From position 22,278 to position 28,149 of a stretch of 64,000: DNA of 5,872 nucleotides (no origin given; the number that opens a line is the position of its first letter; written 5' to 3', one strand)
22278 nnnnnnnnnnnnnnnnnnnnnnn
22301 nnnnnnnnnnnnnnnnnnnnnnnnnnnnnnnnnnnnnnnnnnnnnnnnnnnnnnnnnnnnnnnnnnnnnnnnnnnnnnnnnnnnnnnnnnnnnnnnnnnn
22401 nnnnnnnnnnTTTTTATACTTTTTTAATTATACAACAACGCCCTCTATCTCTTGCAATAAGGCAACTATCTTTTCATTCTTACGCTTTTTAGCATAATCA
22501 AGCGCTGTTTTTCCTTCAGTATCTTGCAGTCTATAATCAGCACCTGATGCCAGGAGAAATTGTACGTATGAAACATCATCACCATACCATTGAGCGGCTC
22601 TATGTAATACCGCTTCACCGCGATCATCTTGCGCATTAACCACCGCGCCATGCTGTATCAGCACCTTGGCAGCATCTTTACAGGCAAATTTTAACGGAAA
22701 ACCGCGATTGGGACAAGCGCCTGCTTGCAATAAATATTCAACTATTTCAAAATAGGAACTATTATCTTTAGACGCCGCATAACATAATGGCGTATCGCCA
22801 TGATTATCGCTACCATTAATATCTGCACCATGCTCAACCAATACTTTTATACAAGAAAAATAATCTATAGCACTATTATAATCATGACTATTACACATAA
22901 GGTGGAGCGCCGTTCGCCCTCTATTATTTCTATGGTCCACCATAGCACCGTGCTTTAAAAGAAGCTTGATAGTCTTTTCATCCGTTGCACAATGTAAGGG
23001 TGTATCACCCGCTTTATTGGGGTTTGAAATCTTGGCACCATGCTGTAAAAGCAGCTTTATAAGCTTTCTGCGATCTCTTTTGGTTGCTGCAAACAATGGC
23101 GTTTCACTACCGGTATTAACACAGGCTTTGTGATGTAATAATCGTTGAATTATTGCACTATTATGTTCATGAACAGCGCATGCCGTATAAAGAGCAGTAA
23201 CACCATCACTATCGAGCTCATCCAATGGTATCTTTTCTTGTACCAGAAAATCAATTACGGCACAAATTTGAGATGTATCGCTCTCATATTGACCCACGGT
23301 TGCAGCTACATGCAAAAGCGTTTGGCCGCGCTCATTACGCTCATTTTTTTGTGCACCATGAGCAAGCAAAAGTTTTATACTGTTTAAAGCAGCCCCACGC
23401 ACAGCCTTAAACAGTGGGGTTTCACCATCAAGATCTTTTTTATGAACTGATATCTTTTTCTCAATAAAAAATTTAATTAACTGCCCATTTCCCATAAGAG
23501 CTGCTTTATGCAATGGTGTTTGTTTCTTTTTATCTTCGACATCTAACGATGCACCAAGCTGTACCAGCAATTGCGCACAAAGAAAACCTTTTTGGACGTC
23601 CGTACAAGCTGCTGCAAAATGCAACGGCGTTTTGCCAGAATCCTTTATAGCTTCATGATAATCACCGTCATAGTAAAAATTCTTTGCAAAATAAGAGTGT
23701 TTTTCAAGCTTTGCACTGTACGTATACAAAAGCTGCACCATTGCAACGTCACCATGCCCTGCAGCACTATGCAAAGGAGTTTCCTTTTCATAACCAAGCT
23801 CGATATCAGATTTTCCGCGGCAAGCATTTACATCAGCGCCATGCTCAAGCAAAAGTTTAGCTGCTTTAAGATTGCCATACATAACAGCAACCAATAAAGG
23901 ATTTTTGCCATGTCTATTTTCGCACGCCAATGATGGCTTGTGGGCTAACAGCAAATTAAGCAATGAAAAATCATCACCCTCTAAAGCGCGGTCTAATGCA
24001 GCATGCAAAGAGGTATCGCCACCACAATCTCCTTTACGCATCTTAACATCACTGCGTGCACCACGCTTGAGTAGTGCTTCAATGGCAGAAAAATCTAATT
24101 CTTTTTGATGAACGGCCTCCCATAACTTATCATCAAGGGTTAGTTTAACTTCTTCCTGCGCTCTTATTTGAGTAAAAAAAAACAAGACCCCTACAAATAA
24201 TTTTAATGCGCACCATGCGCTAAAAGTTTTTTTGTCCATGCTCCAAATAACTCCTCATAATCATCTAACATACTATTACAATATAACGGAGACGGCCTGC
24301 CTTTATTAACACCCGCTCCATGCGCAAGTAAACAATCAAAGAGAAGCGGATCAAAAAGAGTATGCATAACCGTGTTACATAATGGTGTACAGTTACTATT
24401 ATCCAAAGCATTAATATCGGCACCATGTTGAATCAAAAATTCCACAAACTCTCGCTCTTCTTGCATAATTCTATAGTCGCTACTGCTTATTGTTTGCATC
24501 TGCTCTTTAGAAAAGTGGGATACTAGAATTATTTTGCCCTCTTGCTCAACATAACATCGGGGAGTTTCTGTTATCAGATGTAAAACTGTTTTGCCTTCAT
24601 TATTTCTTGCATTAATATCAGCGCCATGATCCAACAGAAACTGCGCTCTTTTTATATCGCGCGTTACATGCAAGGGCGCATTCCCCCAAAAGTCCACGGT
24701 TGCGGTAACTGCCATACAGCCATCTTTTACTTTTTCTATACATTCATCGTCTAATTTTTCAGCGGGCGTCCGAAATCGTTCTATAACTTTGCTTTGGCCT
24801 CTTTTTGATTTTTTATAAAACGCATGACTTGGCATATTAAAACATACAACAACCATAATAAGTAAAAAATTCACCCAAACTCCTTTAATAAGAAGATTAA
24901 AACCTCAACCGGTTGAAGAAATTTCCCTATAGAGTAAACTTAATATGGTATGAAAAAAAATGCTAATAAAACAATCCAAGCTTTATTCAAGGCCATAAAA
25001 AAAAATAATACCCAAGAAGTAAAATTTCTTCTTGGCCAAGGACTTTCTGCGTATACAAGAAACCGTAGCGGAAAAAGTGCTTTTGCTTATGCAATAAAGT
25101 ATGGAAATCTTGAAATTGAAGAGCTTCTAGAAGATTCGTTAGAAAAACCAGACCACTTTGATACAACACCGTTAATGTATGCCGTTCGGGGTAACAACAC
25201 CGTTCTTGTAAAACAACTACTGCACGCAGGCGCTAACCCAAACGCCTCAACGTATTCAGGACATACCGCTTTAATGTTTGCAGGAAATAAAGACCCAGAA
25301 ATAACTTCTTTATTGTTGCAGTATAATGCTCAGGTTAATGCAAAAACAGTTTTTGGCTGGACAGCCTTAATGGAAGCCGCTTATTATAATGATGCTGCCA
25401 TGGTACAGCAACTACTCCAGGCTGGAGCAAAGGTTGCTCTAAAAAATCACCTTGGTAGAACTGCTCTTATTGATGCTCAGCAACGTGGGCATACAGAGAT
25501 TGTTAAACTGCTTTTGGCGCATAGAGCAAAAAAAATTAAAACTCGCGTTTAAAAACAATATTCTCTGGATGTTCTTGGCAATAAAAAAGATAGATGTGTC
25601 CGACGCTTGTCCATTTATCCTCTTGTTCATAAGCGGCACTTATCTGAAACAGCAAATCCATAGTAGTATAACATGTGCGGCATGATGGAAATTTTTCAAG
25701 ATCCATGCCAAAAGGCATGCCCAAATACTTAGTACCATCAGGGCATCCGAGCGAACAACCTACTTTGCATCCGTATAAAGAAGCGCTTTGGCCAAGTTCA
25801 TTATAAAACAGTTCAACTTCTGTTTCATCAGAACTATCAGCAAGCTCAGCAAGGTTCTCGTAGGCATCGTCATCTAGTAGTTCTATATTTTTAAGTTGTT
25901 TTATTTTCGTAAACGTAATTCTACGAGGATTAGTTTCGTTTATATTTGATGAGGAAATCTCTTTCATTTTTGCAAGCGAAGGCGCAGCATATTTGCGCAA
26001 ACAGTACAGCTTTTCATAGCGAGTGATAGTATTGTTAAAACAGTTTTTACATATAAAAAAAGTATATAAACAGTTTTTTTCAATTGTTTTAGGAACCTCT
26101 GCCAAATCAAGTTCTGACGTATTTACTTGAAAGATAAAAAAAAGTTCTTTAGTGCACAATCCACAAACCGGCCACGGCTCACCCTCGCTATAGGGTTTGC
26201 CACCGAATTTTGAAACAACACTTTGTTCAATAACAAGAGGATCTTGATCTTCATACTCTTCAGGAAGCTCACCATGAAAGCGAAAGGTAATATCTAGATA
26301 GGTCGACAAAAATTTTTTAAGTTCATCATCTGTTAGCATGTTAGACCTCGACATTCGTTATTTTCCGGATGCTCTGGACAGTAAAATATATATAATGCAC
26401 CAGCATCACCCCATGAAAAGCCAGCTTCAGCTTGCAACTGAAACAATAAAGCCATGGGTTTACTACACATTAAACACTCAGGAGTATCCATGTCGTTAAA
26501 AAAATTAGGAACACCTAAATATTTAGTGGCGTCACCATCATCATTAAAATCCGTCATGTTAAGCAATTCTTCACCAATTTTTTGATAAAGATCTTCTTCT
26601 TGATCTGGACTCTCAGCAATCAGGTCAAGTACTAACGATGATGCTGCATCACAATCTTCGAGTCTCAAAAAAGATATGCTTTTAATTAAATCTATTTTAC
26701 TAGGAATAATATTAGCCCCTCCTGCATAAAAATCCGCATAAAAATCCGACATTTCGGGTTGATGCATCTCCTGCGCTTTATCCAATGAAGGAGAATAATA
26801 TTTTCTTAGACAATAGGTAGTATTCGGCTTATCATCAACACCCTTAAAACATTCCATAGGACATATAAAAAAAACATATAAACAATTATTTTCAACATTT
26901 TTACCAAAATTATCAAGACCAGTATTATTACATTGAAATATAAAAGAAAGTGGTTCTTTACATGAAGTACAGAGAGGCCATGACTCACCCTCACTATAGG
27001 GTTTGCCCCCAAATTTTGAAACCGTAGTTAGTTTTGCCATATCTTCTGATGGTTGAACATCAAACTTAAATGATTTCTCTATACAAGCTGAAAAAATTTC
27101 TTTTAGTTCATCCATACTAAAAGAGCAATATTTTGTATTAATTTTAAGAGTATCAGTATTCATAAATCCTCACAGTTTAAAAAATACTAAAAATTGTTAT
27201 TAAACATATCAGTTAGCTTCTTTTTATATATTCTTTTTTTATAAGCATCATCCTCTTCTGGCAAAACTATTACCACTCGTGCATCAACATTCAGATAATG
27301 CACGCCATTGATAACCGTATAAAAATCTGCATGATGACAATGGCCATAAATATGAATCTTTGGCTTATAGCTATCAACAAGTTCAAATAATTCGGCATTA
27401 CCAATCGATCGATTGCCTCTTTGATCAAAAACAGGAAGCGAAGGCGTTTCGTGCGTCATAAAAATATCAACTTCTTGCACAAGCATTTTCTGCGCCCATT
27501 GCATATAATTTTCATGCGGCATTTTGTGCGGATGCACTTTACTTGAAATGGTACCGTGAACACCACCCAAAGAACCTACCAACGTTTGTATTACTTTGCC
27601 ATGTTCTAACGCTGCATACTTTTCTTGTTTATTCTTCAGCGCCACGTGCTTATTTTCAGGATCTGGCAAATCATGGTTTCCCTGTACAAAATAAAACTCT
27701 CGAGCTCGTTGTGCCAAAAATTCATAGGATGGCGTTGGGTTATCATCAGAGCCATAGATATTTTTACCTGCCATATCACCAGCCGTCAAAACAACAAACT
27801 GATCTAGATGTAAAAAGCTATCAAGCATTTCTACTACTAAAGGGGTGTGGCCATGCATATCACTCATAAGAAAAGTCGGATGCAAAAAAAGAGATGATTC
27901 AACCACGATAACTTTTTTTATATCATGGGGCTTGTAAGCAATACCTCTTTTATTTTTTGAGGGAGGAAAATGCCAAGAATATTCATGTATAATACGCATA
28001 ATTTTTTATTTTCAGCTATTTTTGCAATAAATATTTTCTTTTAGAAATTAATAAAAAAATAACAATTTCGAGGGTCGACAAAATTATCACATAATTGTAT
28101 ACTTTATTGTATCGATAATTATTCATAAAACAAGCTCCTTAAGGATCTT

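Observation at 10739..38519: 28-kb ankyrin-repeat super-island: 20 ANK ORFs in three coupled arrays between housekeeping blocks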

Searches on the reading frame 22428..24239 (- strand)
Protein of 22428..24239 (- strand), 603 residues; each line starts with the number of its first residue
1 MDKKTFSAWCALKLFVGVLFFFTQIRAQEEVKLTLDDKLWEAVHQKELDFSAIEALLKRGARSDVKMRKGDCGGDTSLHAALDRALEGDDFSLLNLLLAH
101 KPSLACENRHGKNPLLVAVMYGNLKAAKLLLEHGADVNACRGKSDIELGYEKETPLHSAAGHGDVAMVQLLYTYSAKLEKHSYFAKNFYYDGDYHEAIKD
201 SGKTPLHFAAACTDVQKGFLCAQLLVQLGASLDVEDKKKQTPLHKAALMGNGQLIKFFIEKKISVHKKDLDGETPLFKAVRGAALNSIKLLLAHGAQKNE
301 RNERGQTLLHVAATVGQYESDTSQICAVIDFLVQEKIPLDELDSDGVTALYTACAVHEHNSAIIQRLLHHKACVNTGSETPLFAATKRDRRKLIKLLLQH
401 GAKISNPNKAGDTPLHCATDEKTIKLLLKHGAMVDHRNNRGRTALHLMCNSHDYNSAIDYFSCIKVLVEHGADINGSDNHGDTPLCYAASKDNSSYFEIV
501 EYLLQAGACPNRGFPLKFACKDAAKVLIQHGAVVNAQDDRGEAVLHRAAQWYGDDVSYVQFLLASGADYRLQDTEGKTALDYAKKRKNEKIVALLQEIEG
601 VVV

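Call 4: search_protein_families(library=pfam, proteins=[window:22428-24239:-], max_evalue=0.01)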
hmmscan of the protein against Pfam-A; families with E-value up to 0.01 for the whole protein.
window:22428-24239:- (603 aa): 7 families
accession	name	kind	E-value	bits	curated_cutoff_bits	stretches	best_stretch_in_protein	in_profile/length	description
PF12796.13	Ank_2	-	2e-101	333.2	27.3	12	422-511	11-87/90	Ankyrin repeats (3 copies)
PF13637.12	Ank_4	-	1.1e-67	222.9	22.7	8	115-171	1-49/50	Ankyrin repeats (many copies)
PF00023.36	Ank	-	1.1e-67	220.5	21.1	5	110-140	1-31/33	Ankyrin repeat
PF13857.12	Ank_5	-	2.9e-44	149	27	5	527-583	1-56/56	Ankyrin repeats (many copies)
PF13606.12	Ank_3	-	7.9e-44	142.4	22.3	2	110-139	1-30/30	Ankyrin repeat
PF24521.3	Ank_KRIT1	-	5.2e-12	46.2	80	0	85-190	26-122/149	KRIT1 ankyrin-repeats domain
PF22194.2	F-93_WHD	-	0.0046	17.4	28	0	412-447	24-58/62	F-93, winged-helix domain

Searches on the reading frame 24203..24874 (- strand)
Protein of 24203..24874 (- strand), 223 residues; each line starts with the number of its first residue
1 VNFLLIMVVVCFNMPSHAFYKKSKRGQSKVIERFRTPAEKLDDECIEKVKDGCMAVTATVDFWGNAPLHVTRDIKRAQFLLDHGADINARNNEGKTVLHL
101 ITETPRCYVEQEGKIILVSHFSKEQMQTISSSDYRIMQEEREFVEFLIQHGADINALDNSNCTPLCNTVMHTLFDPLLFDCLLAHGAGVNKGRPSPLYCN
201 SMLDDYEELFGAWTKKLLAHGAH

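Call 4: search_protein_families(library=pfam, proteins=[window:24203-24874:-], max_evalue=0.01)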
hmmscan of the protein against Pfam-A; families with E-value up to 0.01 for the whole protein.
window:24203-24874:- (223 aa): 5 families
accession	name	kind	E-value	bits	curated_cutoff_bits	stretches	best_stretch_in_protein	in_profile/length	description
PF13637.12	Ank_4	-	3.8e-10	40.2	22.7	2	73-99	9-35/50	Ankyrin repeats (many copies)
PF00023.36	Ank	-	4.3e-09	36.6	21.1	1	64-92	2-33/33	Ankyrin repeat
PF13857.12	Ank_5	-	6.9e-08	33.1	27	0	77-100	32-55/56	Ankyrin repeats (many copies)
PF12796.13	Ank_2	-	1.2e-07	32.6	27.3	0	141-197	10-64/90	Ankyrin repeats (3 copies)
PF13606.12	Ank_3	-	5.5e-05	23.6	22.3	0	141-156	15-30/30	Ankyrin repeat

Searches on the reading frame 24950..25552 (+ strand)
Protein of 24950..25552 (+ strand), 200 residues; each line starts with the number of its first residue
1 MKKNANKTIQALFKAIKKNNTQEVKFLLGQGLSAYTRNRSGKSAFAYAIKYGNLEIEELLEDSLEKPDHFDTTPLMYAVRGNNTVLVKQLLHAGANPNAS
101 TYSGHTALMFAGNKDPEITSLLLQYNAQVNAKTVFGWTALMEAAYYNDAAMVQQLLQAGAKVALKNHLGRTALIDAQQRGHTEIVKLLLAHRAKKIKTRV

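Call 4: search_protein_families(library=pfam, proteins=[window:24950-25552:+], max_evalue=0.01)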
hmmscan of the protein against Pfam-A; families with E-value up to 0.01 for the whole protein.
window:24950-25552:+ (200 aa): 7 families
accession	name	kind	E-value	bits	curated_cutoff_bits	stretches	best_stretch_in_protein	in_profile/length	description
PF12796.13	Ank_2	-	1.2e-32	112.7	27.3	3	113-195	7-86/90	Ankyrin repeats (3 copies)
PF00023.36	Ank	-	2.2e-32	109.7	21.1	4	73-101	4-32/33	Ankyrin repeat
PF13637.12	Ank_4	-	1.1e-23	83.1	22.7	3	12-56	1-45/50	Ankyrin repeats (many copies)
PF13606.12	Ank_3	-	1.8e-20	71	22.3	2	135-162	1-28/30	Ankyrin repeat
PF13857.12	Ank_5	-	1.4e-19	70.4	27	3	68-108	13-53/56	Ankyrin repeats (many copies)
PF24521.3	Ank_KRIT1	-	2.5e-05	24.5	80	0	139-190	21-67/149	KRIT1 ankyrin-repeats domain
PF23745.1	ANK_LRRK2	-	0.00045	20.5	27.5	0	122-194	17-89/130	LRRK2 ANK repeat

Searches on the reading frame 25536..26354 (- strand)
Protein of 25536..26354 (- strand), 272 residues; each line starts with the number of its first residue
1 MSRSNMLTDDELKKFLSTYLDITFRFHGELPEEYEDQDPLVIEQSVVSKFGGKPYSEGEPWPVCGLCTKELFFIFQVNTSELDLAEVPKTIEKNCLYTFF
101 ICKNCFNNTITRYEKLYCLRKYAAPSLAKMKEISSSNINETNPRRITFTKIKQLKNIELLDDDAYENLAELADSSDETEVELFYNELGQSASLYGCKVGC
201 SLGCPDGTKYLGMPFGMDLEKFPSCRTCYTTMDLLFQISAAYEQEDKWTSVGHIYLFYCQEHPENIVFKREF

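Call 4: search_protein_families(library=pfam, proteins=[window:25536-26354:-], max_evalue=0.01)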
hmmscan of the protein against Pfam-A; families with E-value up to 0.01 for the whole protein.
window:25536-26354:- (272 aa): 1 family
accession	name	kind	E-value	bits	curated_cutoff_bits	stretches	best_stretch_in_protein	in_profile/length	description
PF09234.15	DUF1963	-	9.1e-07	29.9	23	1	48-262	1-201/216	Domain of unknown function (DUF1963)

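Call 22: search_protein_families(library=ncbifam, proteins=[window:25536-26354:-], max_evalue=1)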
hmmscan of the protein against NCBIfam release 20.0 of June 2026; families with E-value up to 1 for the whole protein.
window:25536-26354:- (272 aa): 0 families

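Call 23: search_protein_families(library=padloc, proteins=[window:25536-26354:-], max_evalue=1)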
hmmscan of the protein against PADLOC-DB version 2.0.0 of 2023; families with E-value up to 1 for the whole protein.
window:25536-26354:- (272 aa): 0 families

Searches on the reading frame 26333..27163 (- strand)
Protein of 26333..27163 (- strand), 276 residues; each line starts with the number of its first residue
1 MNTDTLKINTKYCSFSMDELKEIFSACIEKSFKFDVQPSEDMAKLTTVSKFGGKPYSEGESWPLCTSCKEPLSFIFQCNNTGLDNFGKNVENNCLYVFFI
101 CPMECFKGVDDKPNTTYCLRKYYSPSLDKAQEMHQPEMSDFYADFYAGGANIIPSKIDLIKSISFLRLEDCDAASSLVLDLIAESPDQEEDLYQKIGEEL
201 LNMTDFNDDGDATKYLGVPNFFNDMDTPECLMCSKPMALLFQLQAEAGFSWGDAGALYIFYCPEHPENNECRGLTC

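Call 4: search_protein_families(library=pfam, proteins=[window:26333-27163:-], max_evalue=0.01)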
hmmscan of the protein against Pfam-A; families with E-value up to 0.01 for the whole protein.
window:26333-27163:- (276 aa): 1 family
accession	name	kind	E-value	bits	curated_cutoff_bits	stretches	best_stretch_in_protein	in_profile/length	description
PF09234.15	DUF1963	-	8.4e-13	49.6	23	1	49-261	1-197/216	Domain of unknown function (DUF1963)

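Call 22: search_protein_families(library=ncbifam, proteins=[window:26333-27163:-], max_evalue=1)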
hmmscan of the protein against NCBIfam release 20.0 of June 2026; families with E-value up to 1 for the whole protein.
window:26333-27163:- (276 aa): 0 families

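Call 23: search_protein_families(library=padloc, proteins=[window:26333-27163:-], max_evalue=1)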
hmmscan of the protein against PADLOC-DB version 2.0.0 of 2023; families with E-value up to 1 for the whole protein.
window:26333-27163:- (276 aa): 0 families

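Call 28: search_solved_structures(query=window:26333-27163:-, max_evalue=1)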
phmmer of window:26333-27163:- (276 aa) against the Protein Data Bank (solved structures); distinct sequences matched with E-value up to 1: 2.
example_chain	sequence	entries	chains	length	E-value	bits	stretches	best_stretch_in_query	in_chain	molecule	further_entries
7rm7_A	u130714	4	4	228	0.93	12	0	139-198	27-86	Fatty Acid Kinase A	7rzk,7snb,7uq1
8vip_A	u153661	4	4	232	0.98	12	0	139-198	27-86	FATTY ACID KINASE A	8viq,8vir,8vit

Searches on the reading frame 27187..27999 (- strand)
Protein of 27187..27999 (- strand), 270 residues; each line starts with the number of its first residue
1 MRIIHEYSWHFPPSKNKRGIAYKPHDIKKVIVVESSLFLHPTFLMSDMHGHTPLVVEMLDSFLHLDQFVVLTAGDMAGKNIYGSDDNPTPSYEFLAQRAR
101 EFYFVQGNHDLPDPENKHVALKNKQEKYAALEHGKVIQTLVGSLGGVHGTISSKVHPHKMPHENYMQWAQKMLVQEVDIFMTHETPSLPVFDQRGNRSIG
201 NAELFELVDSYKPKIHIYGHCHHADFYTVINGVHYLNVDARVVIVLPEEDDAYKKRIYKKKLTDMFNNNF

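Call 4: search_protein_families(library=pfam, proteins=[window:27187-27999:-], max_evalue=0.01)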
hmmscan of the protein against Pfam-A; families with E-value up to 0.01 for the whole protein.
window:27187-27999:- (270 aa): 2 families
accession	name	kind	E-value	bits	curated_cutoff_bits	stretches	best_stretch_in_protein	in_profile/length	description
PF00149.33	Metallophos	-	3.4e-13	50.9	21.5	1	43-223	4-190/191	Calcineurin-like phosphoesterase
PF12850.12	Metallophos_2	-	1.4e-09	38.6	27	1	44-237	5-131/154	Calcineurin-like phosphoesterase superfamily domain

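Call 22: search_protein_families(library=ncbifam, proteins=[window:27187-27999:-], max_evalue=1)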
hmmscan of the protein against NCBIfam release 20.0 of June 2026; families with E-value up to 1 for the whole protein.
window:27187-27999:- (270 aa): 3 families
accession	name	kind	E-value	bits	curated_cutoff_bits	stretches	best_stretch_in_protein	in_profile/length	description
TIGR00040.1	yfcE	subfamily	3e-06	27.4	56.25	1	44-229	5-123/158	YfcE family phosphodiesterase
TIGR03729.1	acc_ester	subfamily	1.6e-05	24.5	148.25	1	194-237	191-234/239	putative phosphoesterase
NF006988.0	PRK09453.1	equivalog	0.0019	18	117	1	43-110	4-74/183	phosphodiesterase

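Call 23: search_protein_families(library=padloc, proteins=[window:27187-27999:-], max_evalue=1)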
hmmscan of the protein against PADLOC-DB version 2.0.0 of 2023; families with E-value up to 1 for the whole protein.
window:27187-27999:- (270 aa): 1 family
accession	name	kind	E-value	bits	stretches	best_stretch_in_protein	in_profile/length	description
PDLC04908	PDC-S10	-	4.7e-14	50.2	1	44-238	14-198/223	-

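Call 54: search_solved_structures(query=window:27187-27999:-, max_evalue=0.1)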
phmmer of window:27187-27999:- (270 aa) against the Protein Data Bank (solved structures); distinct sequences matched with E-value up to 0.1: 2.
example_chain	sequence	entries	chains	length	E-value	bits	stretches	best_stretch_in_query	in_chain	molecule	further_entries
3rl4_A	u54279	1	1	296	0.016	18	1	172-242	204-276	Metallophosphoesterase MPPED2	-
3l31_A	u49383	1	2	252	0.066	16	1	158-223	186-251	Probable manganase-dependent inorganic pyrophosphatase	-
